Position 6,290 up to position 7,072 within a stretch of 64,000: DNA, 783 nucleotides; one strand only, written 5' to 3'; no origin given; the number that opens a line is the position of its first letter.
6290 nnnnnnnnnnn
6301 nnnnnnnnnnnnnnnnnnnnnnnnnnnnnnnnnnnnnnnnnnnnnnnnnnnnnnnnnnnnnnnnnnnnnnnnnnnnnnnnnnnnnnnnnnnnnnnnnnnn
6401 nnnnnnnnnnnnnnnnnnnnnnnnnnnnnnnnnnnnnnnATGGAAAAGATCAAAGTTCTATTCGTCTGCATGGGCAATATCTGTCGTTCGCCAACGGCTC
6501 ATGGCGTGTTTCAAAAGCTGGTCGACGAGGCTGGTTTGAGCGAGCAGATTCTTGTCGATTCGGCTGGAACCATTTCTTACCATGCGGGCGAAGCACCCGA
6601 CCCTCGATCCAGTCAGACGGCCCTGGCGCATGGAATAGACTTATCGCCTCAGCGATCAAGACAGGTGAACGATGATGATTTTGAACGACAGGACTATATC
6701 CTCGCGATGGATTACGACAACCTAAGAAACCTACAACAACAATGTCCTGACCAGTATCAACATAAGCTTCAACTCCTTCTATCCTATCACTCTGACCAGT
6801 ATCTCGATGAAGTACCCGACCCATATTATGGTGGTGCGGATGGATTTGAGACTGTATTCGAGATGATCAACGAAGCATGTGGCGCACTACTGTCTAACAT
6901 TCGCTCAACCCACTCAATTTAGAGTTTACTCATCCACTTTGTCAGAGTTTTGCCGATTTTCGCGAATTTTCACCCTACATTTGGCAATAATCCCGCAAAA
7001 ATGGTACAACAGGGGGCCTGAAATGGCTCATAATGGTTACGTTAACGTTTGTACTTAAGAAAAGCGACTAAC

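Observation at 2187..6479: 31-bp direct repeats duplicate the 5' end of the phosphatase gene: the islet is an insertion that rebuilt its target gene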

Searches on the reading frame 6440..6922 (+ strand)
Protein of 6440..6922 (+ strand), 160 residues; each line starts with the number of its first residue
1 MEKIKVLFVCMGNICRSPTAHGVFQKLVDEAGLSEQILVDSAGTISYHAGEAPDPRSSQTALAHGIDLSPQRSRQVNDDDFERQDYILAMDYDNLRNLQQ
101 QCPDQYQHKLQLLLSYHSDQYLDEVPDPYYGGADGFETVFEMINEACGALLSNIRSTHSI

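Call 9: search_protein_families(library=ncbifam, proteins=[window:6440-6922:+], max_evalue=0.1)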
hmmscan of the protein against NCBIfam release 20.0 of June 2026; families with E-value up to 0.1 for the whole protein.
window:6440-6922:+ (160 aa): 5 families
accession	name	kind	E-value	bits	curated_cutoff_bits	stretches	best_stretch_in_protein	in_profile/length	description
NF007520.0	PRK10126.1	equivalog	1.1e-16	61.6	243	1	5-146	4-134/147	low molecular weight protein-tyrosine-phosphatase Wzb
NF008486.0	PRK11391.1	equivalog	2.7e-14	53.8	247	1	6-147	9-139/148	phosphotyrosine-protein phosphatase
TIGR02691.1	arsC_pI258_fam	equivalog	5.3e-06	26.7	174.3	1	6-103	1-85/129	arsenate reductase (thioredoxin)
NF010053.0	PRK13530.1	subfamily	8.2e-05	23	215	1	1-103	1-90/133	arsenate reductase (thioredoxin)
TIGR02689.1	ars_reduc_gluta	equivalog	0.00012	22.3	157.6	1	5-86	2-72/126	arsenate reductase, glutathione/glutaredoxin type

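Call 10: search_protein_families(library=pfam, proteins=[window:6440-6922:+], max_evalue=0.1)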
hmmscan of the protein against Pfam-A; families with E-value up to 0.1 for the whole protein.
window:6440-6922:+ (160 aa): 1 family
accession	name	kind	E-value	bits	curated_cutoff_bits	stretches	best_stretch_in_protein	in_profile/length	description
PF01451.26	LMWPc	-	1.1e-42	146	23.2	1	6-151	1-144/144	Low molecular weight phosphotyrosine protein phosphatase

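Call 11: find_related_loci(query=window:6440-6922:+, collection=genome_contigs, flank=8000)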
Query window:6440-6922:+ (160 aa) in genome_contigs; peptide patterns used: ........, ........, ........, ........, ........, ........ (x = any residue, [..] = any of these).
599 stretches matched a pattern (row limit reached: there are more); 587 encode a relative of the query (tblastn E <= 1e-3); the best 80 are kept; 80 distinct loci.
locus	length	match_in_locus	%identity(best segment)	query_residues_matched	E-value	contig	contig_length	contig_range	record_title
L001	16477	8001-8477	60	2-160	2e-60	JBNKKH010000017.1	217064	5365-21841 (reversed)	MAG: Sedimenticolaceae bacterium isolate H1H2.bin.44.orig k141_727005, whole genome shotgun sequence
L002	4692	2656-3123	60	1-156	7e-60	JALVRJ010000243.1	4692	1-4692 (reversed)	MAG: Hyphomicrobiales bacterium isolate A3_metabat2_scaf2bin.168 A3_NODE_30813_length_4692_cov_2.736035, whole genome sh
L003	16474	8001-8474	56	1-158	5e-57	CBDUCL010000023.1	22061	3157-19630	MAG TPA_asm: uncultured Chromatiales bacterium isolate ERR2431959_binner123_Refined_29 genome assembly, contig: ERZ23878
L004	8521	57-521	60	1-155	8e-57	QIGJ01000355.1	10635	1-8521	MAG: Gammaproteobacteria bacterium isolate SZUA-152 Ga0063293_10007648, whole genome shotgun sequence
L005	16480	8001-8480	55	1-160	8e-57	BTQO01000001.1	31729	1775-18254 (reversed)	MAG: Gammaproteobacteria bacterium BMS9Abin15 DNA, NODE_302_length_31729, whole genome shotgun sequence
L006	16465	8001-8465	55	1-155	2e-56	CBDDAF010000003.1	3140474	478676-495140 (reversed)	MAG: Gammaproteobacteria bacterium isolate 2d973ff8-7951-42ef-854c-d078a0e890bc genome assembly, contig: contig_3, whole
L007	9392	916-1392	50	2-160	9e-56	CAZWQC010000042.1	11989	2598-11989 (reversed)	MAG TPA_asm: uncultured Ectothiorhodospiraceae bacterium isolate SRP141376_co3_425 genome assembly, contig: NODE_14655_l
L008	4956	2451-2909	58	3-155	4e-56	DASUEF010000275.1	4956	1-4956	MAG TPA_asm: Limnobacter sp. isolate SMAG_U1345 k141_2093230, whole genome shotgun sequence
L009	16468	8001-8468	56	1-156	4e-56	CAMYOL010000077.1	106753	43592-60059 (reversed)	MAG: uncultured Ectothiorhodospiraceae bacterium isolate ES_Gamma_064 genome assembly, contig: scaffold_88, whole genome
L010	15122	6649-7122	54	3-158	1e-55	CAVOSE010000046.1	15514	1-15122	MAG: uncultured Gammaproteobacteria bacterium isolate MFD09964.bin.2.108 genome assembly, contig: contig_48896, whole ge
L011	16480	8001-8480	54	1-160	1e-55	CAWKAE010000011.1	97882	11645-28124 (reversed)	MAG: uncultured Halobacteria archaeon isolate MFD03551.bin.2.47 genome assembly, contig: contig_21875, whole genome shot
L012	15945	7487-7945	56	3-155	1e-55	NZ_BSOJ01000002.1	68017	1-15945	Limnobacter litoralis strain NBRC 105857 sequence02, whole genome shotgun sequence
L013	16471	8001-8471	54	3-160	3e-55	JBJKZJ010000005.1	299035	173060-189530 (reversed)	MAG: Luminiphilus sp. isolate LRMED-307 Luminiphilus-LRMED-307-C5, whole genome shotgun sequence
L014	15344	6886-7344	57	3-155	2e-55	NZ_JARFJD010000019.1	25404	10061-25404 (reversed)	Limnobacter olei strain P1 contig19, whole genome shotgun sequence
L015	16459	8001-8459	57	3-155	3e-55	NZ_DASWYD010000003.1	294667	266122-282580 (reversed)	MAG: Limnobacter sp. isolate SMAG_U3702 k141_933627, whole genome shotgun sequence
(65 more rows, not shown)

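Call 12: find_encoding_contigs(protein=window:6440-6922:+, flank=10000, max_places=10)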
Protein window:6440-6922:+ (160 aa): 3 contigs read that carry it; 1 place shown.
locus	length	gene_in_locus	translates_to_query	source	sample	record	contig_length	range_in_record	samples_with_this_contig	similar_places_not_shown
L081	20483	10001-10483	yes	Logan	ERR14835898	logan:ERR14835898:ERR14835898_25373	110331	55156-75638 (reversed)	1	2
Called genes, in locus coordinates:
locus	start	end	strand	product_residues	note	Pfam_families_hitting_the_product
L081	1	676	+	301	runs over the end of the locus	-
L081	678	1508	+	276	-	PF08282:Hydrolase_3, PF05116:S6PP (weak)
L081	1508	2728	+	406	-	-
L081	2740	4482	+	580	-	PF00128:Alpha-amylase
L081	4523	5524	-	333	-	-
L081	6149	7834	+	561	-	-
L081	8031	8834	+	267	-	-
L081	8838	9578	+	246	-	-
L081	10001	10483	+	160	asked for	PF01451:LMWPc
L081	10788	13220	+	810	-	PF07715:Plug, PF00593:TonB_dep_Rec_b-barrel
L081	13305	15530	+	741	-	PF12262:Lipase_bact_N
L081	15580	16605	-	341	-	PF03372:Exo_endo_phos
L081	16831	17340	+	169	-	PF02469:Fasciclin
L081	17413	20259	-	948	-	PF00575:S1, PF10150:RNase_E_G, PF20833:RNase_E_G_Thio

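Call 14: find_homologous_proteins(query=window:6440-6922:+, max_evalue=1e-30)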
Query window:6440-6922:+ (160 aa): 7767 proteins with E <= 1e-30 among 8000 candidates; the best 120 are listed.
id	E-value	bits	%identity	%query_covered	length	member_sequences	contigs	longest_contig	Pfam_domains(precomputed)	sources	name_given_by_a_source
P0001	2.5e-103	361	100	100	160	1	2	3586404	PF01451.28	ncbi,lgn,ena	-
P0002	1.7e-75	270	74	96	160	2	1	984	PF01451.28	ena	-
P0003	1.7e-74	267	75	97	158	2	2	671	PF01451.28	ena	-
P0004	3.2e-74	266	74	97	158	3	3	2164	PF01451.28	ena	-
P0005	6.9e-74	265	75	97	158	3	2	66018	PF01451.28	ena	-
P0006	4.1e-73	262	72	98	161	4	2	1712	PF01451.28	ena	-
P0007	9.7e-73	261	71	99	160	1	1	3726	PF01451.28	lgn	-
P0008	3.3e-72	260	72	96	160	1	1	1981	PF01451.28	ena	-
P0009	5.8e-72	259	72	97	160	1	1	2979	PF01451.28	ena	-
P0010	1.5e-71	257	73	96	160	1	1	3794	PF01451.28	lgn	-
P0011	5.0e-71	256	70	98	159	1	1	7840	PF01451.28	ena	-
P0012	6.8e-71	255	69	98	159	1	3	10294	PF01451.28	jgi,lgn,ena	-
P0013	1.0e-70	255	69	98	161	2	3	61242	PF01451.28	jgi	jgi:protein-tyrosine phosphatase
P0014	7.4e-70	252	69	97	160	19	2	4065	PF01451.28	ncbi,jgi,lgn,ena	ncbi:MAG: low molecular weight protein-tyrosine-phosphatase [Gammaproteobacteria bacterium]|jgi:prot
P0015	3.3e-69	250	69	98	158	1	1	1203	PF01451.28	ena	-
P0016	2.6e-68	247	75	93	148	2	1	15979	PF01451.28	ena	-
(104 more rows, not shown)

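Call 16: find_encoding_contigs(protein=P0005, flank=10000, max_places=4)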
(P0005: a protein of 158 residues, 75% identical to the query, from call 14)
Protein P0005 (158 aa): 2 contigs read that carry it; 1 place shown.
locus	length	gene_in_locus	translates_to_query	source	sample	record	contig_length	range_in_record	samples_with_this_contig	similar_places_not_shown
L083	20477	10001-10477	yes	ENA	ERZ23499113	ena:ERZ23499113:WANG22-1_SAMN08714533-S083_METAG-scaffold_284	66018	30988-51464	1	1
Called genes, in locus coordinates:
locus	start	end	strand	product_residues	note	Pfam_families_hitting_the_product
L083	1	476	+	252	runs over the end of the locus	PF02348:CTP_transf_3, PF12804:NTP_transf_3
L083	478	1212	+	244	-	PF00117:GATase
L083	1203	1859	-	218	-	PF02190:LON_substr_bdg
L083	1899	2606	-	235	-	PF13759:2OG-FeII_Oxy_5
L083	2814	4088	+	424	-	PF01053:Cys_Met_Meta_PP, PF00155:Aminotran_1_2, PF01041:DegT_DnrJ_EryC1 (faint), PF01212:Beta_elim_lyase (faint), PF00266:Aminotran_5 (weak)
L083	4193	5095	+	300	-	PF24883:NPHP3_N (faint), PF00485:PRK (weak)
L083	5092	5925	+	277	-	PF08282:Hydrolase_3, PF05116:S6PP (weak), PF08282:Hydrolase_3 (weak)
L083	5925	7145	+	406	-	-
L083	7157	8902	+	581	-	PF00128:Alpha-amylase, PF16657:Malt_amylase_C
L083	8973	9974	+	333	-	PF00291:PALP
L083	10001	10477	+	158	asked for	PF01451:LMWPc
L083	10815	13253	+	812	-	PF07715:Plug, PF00593:TonB_dep_Rec_b-barrel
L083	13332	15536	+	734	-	PF12262:Lipase_bact_N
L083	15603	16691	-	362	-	PF03372:Exo_endo_phos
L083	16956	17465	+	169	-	PF02469:Fasciclin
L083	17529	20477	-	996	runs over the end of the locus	PF00575:S1, PF10150:RNase_E_G, PF20833:RNase_E_G_Thio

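Call 17: find_encoding_contigs(protein=P0013, flank=10000, max_places=4)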
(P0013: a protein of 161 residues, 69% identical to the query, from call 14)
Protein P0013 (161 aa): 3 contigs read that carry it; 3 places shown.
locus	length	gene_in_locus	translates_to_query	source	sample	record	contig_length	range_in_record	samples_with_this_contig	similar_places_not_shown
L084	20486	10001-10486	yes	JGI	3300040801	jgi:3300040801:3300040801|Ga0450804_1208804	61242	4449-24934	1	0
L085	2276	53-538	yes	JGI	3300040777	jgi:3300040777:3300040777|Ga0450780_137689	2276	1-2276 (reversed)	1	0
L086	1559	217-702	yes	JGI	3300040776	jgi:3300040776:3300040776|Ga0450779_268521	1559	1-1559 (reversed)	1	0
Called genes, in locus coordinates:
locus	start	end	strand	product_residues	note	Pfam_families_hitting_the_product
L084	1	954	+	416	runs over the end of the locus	PF12704:MacB_PCD, PF02687:FtsX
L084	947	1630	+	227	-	PF02463:SMC_N, PF00005:ABC_tran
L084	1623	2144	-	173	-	PF09835:DUF2062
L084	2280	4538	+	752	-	PF13567:DUF4131, PF03772:Competence, PF00753:Lactamase_B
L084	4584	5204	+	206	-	PF01618:MotA_ExbB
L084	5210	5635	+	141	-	PF02472:ExbD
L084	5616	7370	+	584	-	PF00664:ABC_membrane, PF02463:SMC_N, PF00005:ABC_tran, PF13555:AAA_29 (faint)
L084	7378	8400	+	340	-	PF02606:LpxK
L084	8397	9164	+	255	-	PF02348:CTP_transf_3, PF12804:NTP_transf_3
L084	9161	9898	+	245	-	PF00117:GATase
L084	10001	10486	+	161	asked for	PF01451:LMWPc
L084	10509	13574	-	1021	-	-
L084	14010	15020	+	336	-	PF01479:S4, PF00849:PseudoU_synth_2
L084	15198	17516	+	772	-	PF00989:PAS (weak), PF13188:PAS_8 (faint), PF13426:PAS_9 (faint), PF08447:PAS_3, PF00672:HAMP (weak), PF18947:HAMP_2, PF00015:MCPsignal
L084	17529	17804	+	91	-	PF13466:STAS_2, PF01740:STAS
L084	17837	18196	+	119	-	PF00072:Response_reg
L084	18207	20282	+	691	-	PF01627:Hpt, PF02895:H-kinase_dim, PF02518:HATPase_c, PF01584:CheW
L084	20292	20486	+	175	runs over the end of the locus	PF01584:CheW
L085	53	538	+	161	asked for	PF01451:LMWPc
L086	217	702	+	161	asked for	PF01451:LMWPc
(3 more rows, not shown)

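Call 20: find_encoding_contigs(protein=P0016, flank=10000, max_places=4)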
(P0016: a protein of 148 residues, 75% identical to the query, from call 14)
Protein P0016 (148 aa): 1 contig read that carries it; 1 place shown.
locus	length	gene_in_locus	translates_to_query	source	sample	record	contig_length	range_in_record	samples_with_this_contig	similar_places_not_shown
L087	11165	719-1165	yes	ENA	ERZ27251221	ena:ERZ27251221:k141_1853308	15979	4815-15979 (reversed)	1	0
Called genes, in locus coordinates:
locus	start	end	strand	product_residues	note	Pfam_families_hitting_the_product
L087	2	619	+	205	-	?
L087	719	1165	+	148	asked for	PF01451:LMWPc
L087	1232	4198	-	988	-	-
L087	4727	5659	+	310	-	PF01479:S4 (weak), PF00849:PseudoU_synth_2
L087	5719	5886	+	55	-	-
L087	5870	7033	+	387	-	PF00015:MCPsignal (weak)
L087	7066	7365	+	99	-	PF01740:STAS, PF13466:STAS_2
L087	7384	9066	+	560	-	PF00072:Response_reg, PF07228:SpoIIE, PF13581:HATPase_c_2 (faint)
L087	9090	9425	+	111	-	PF01627:Hpt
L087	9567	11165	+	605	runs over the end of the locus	PF02120:Flg_hook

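Call 21: find_encoding_contigs(protein=P0012, flank=10000, max_places=4)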
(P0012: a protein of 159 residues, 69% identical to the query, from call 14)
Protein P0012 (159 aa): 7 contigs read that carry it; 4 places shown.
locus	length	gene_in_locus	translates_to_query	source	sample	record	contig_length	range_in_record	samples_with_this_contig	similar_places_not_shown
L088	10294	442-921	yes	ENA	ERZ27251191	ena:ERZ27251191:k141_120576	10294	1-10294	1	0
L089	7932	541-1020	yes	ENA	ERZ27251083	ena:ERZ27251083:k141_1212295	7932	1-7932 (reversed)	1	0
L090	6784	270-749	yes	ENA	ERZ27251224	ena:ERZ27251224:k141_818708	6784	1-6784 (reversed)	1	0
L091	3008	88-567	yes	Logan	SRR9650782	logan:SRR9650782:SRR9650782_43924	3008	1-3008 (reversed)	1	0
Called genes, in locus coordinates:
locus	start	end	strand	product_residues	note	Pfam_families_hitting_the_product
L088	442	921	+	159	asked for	PF01451:LMWPc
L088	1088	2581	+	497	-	PF00916:Sulfate_transp, PF01740:STAS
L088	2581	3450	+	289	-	PF00582:Usp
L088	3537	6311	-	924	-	-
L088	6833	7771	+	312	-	PF01479:S4 (weak), PF00849:PseudoU_synth_2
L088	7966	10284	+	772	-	PF00989:PAS, PF13188:PAS_8 (faint), PF13426:PAS_9 (weak), PF08447:PAS_3, PF00672:HAMP, PF18947:HAMP_2, PF00015:MCPsignal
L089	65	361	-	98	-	PF13356:Arm-DNA-bind_3 (weak)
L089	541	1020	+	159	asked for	PF01451:LMWPc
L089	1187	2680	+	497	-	PF00916:Sulfate_transp, PF01740:STAS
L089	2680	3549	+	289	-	PF00582:Usp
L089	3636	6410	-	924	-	-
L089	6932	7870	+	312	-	PF01479:S4 (weak), PF00849:PseudoU_synth_2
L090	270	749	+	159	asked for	PF01451:LMWPc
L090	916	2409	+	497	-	PF00916:Sulfate_transp, PF01740:STAS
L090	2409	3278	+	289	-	PF00582:Usp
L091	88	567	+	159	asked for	PF01451:LMWPc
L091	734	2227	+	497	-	PF00916:Sulfate_transp, PF01740:STAS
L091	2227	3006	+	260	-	?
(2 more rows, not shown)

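Call 55: find_encoding_contigs(protein=P0011, flank=10000, max_places=4)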
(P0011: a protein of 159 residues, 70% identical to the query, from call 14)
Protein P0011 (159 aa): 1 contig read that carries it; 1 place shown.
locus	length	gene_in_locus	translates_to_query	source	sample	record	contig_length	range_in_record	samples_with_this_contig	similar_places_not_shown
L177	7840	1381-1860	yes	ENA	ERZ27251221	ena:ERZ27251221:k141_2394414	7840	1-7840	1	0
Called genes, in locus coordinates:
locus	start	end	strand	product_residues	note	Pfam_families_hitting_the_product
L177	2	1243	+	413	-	?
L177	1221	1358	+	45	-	-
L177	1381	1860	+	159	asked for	PF01451:LMWPc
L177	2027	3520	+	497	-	PF00916:Sulfate_transp, PF01740:STAS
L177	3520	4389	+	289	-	PF00582:Usp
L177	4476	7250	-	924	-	-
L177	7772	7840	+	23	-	?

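Call 100: list_cluster_members(proteins=[P0001, P0121, P0005, P0012])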
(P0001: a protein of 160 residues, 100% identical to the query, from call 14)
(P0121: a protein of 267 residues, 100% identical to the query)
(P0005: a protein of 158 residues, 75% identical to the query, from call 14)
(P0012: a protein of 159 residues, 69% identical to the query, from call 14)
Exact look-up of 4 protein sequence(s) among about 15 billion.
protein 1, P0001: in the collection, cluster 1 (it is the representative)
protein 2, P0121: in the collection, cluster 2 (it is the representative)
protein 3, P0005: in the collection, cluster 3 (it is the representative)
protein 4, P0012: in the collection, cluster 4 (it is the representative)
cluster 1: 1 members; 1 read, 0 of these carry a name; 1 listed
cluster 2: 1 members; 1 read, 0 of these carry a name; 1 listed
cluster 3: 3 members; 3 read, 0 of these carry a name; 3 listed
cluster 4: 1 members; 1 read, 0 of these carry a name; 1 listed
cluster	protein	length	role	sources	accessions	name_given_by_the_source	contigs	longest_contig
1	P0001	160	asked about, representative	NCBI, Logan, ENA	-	-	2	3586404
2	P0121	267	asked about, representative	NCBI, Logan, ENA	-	-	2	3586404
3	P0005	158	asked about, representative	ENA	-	-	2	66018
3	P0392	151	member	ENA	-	-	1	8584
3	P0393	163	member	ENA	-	-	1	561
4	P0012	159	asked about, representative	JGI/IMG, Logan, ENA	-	-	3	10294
